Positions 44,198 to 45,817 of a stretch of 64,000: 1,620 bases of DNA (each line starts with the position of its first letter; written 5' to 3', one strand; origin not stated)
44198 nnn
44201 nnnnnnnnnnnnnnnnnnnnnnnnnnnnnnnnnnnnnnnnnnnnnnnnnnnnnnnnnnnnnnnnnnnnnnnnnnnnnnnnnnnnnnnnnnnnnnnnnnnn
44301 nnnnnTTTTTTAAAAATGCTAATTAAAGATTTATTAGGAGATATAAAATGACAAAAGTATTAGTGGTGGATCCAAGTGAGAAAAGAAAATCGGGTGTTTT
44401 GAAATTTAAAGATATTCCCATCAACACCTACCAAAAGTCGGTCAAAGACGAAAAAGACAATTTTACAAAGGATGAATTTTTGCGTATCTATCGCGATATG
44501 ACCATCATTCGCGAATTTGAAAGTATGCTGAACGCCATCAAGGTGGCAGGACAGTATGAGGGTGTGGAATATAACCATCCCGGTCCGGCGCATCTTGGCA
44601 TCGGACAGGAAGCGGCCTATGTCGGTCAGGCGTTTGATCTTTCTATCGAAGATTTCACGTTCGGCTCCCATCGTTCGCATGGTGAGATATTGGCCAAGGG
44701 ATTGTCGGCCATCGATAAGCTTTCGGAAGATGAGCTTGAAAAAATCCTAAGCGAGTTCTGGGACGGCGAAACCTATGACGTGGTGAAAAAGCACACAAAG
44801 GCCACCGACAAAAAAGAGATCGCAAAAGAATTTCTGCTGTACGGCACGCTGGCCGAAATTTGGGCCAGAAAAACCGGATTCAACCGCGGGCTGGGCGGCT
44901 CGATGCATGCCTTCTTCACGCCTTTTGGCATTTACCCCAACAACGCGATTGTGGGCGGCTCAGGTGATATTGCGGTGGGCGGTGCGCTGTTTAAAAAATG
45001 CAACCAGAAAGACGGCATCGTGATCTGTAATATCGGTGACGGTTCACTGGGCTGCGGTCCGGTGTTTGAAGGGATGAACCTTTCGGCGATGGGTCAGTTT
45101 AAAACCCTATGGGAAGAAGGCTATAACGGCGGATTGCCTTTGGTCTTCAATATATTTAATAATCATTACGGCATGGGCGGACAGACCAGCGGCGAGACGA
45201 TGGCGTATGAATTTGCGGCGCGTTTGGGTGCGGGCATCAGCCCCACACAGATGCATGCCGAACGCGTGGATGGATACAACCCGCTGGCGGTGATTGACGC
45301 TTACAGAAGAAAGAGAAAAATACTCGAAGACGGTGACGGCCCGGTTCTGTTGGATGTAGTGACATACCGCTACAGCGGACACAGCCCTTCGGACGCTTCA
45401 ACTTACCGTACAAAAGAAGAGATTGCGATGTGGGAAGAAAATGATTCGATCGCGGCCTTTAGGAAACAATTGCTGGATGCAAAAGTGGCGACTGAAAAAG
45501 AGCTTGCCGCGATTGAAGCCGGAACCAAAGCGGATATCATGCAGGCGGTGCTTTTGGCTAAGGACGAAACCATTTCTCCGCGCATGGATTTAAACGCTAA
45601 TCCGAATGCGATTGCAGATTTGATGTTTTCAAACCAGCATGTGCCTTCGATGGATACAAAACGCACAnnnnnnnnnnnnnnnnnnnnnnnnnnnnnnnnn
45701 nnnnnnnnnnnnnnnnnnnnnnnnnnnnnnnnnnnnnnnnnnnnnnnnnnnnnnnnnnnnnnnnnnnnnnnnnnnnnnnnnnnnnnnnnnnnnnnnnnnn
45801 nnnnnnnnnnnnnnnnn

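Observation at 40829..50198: DeoR-controlled operon joins a complete lipoamide E2-E3-E1 complex to SorE-like and SrlD-like dehydrogenases and a PHP phosphoesterase: candidate undescribed oxidative C-C cleavage route for a sugar or polyol derivative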

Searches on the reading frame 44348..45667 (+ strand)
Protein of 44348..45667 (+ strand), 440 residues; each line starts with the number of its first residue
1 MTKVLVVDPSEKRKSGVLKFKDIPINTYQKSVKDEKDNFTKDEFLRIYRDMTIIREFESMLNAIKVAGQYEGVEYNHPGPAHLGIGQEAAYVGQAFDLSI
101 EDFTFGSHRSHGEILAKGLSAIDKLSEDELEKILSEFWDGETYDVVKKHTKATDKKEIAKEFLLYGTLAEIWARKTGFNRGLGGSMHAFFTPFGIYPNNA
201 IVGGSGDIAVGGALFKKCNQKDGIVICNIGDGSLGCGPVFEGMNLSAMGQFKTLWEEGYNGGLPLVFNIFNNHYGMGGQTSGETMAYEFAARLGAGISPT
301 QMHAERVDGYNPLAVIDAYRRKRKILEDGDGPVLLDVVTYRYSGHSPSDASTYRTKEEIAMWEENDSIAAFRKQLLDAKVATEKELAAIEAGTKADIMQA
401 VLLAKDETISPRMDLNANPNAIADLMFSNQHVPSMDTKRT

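Call 54: search_dna_similar(query=window:44348-45667:+, collection=plasmids, mode=protein, max_rows=40)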
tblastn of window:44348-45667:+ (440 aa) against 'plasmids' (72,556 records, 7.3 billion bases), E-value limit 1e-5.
Records with a match: 634; places in all: 766; records where one place covers at least 80% of the query: 358.
Best place of each record, by identity: <60% 634.
By first word of the organism name: Rhizobium 160; Azospirillum 27; Streptomyces 27; Leisingera 24; Paracoccus 22; Rhodococcus 22; Sphingobium 21; Sinorhizobium 19; Acinetobacter 17; Enterococcus 16; and 104 more.
By predicted mobility (MOB-suite, as given by PLSDB): non-mobilizable 457; conjugative 107; mobilizable 70.
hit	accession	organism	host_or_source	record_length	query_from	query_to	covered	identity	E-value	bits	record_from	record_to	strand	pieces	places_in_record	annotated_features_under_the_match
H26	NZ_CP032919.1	Agrobacterium tumefaciens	-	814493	1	434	99%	49.5%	2e-131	425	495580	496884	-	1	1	alpha-ketoacid dehydrogenase subunit alpha/beta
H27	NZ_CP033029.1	Agrobacterium tumefaciens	-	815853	1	434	99%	49.5%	2e-131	425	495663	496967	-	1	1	alpha-ketoacid dehydrogenase subunit alpha/beta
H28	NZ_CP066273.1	Agrobacterium tumefaciens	-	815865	1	434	99%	49.5%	2e-131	425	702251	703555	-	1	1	alpha-ketoacid dehydrogenase subunit alpha/beta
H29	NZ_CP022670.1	Rhizobium leguminosarum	single cell,root nodules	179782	1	437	99%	48.3%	4e-129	418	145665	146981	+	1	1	alpha-ketoacid dehydrogenase subunit alpha/beta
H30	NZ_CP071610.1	Rhizobium binae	lentil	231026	1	437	99%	48.3%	4e-129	418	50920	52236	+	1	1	alpha-ketoacid dehydrogenase subunit alpha/beta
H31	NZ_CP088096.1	Rhizobium sp. SU303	cell culture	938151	1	437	99%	48.3%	4e-129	418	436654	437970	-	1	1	alpha-ketoacid dehydrogenase subunit alpha/beta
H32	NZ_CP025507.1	Rhizobium leguminosarum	Pisum sativum,pea nodule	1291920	1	437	99%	48.3%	4e-129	418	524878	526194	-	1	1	record has no annotation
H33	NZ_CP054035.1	Rhizobium indicum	Pisum sativum l. (pea),Pure culture,Pea ...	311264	1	437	99%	48.3%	9e-129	417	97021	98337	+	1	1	alpha-ketoacid dehydrogenase subunit alpha/beta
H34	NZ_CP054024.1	Rhizobium indicum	Pisum sativum l. (pea),Pure culture,Pea ...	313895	1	437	99%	48.3%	9e-129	417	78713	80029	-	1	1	alpha-ketoacid dehydrogenase subunit alpha/beta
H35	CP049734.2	Rhizobium leguminosarum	Pisum sativum,Pisum sativum nodules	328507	1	437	99%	48.3%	9e-129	417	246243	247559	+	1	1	dehydrogenase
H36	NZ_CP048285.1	Rhizobium leguminosarum bv. viciae 248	Fava bean,whole organism,nodules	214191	1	432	98%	48.8%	9e-130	420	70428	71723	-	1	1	alpha-ketoacid dehydrogenase subunit alpha/beta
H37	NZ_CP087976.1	Rhizobium sp. RCAM05350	cell culture,fouling of walls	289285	1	438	100%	48.1%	2e-110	426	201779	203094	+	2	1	thiamine pyrophosphate-dependent enzyme | transketolase C-terminal domain-containing protein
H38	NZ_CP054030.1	Rhizobium hidalgonense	Pisum sativum l. (pea),Pure culture,Pea ...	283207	1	437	99%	48.1%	6e-128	415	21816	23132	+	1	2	alpha-ketoacid dehydrogenase subunit alpha/beta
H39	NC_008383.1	Rhizobium johnstonii 3841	-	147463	1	432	98%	48.6%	2e-129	419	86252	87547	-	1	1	alpha-ketoacid dehydrogenase subunit alpha/beta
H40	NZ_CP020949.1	Rhizobium sp. CIAT894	-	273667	1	432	98%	48.6%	4e-129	418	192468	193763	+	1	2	alpha-ketoacid dehydrogenase subunit alpha/beta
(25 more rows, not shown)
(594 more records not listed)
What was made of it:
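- The fused E1 clade drops from 48-53% identity for its orthologues to about 32% for ordinary E1 alpha subunits (call 54).
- Tried and rejected: I relied on HMM cut-offs and on the identity gap in call 54.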

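Call 55: get_annotated_region(hit=H39, flank=12000)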
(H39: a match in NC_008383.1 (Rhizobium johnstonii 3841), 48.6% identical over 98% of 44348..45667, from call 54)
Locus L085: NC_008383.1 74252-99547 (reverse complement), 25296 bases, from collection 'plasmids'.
description: Rhizobium johnstonii 3841 plasmid pRL8, complete sequence
organism: Rhizobium johnstonii 3841 (NCBI taxid 216596)
taxonomy: Bacteria; Pseudomonadota; Alphaproteobacteria; Hyphomicrobiales; Rhizobiaceae; Rhizobium; Rhizobium johnstonii; Rhizobium johnstonii 3841
host: -; source: -; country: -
typing (MOB-suite, as given by PLSDB): conjugative; replicon rep_cluster_577; relaxase MOBQ; mating-pair formation MPF_T
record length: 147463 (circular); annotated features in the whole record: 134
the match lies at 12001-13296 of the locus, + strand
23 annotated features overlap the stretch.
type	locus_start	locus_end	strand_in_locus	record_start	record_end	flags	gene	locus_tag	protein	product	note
CDS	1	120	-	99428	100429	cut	-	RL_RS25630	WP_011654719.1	IS30-like element ISRle2 family transposase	-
CDS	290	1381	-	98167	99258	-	ugpC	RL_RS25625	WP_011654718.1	sn-glycerol-3-phosphate ABC transporter ATP-binding protein UgpC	-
CDS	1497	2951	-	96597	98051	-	-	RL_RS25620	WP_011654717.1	extracellular solute-binding protein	-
CDS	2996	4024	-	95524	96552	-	-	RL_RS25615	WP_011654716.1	carbohydrate ABC transporter permease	GO:0008643 - carbohydrate transport [Evidence IEA]; GO:0055085 - transmembrane transport [Evidence IEA]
CDS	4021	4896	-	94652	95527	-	-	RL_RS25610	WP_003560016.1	sugar ABC transporter permease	-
CDS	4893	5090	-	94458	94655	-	-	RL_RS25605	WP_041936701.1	PfkB family carbohydrate kinase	-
CDS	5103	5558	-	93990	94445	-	-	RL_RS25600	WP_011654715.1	RbsD/FucU family protein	-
CDS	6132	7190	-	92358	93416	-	-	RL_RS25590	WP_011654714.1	ABC transporter permease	GO:0008643 - carbohydrate transport [Evidence IEA]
CDS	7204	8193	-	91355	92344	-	-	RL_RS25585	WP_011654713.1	ABC transporter permease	GO:0008643 - carbohydrate transport [Evidence IEA]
CDS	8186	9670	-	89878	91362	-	-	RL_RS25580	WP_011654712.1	sugar ABC transporter ATP-binding protein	-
CDS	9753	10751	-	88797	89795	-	-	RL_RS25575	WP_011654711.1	substrate-binding domain-containing protein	-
CDS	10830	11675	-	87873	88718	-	-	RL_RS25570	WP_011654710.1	sugar phosphate isomerase/epimerase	-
CDS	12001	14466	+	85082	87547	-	-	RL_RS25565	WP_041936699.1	alpha-ketoacid dehydrogenase subunit alpha/beta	-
CDS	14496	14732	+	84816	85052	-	-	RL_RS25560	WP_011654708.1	lipoyl domain-containing protein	-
CDS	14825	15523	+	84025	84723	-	-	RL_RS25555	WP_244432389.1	alpha/beta fold hydrolase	-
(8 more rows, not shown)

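Call 56: get_annotated_region(hit=H26, flank=12000)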
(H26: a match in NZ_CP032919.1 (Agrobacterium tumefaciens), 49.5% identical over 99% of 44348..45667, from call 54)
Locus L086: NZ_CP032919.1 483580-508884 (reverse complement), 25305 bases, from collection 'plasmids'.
description: Agrobacterium tumefaciens strain 15955 plasmid pAt15955, complete sequence
organism: Agrobacterium tumefaciens (NCBI taxid 358)
taxonomy: Bacteria; Pseudomonadota; Alphaproteobacteria; Hyphomicrobiales; Rhizobiaceae; Agrobacterium; Agrobacterium tumefaciens
host: -; source: -; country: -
typing (MOB-suite, as given by PLSDB): conjugative; relaxase MOBQ; mating-pair formation MPF_T
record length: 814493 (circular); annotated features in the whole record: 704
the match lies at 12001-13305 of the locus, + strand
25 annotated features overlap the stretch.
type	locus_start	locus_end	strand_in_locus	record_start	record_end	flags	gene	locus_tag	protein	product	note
CDS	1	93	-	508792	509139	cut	tnpB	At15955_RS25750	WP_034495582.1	IS66 family insertion sequence element accessory protein TnpB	-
CDS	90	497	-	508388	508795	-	-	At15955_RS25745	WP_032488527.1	transposase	GO:0006313 - DNA transposition [Evidence IEA]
CDS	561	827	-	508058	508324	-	-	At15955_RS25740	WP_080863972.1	hypothetical protein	-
CDS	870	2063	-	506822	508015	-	-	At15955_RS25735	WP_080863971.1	HlyD family secretion protein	GO:0055085 - transmembrane transport [Evidence IEA]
CDS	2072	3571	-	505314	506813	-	-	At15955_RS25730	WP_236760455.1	MFS transporter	GO:0055085 - transmembrane transport [Evidence IEA]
CDS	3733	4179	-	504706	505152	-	-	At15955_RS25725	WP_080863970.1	MarR family transcriptional regulator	GO:0006355 - regulation of DNA-templated transcription [Evidence IEA]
CDS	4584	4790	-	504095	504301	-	-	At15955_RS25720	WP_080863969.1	hypothetical protein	-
CDS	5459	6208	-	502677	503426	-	-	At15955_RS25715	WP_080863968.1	ABC transporter permease subunit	GO:0055085 - transmembrane transport [Evidence IEA]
CDS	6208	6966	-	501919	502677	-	-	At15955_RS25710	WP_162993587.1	ABC transporter permease subunit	GO:0055085 - transmembrane transport [Evidence IEA]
CDS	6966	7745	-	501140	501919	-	-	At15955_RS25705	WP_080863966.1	ABC transporter ATP-binding protein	-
CDS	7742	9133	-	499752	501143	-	-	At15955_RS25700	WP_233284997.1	amidohydrolase family protein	-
CDS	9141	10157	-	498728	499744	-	-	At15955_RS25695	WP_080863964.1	ABC transporter substrate-binding protein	-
CDS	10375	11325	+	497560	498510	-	-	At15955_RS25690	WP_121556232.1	MurR/RpiR family transcriptional regulator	GO:0006355 - regulation of DNA-templated transcription [Evidence IEA]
CDS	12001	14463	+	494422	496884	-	-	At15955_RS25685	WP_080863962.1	alpha-ketoacid dehydrogenase subunit alpha/beta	-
CDS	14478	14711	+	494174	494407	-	-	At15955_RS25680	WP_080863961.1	biotin/lipoyl-containing protein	-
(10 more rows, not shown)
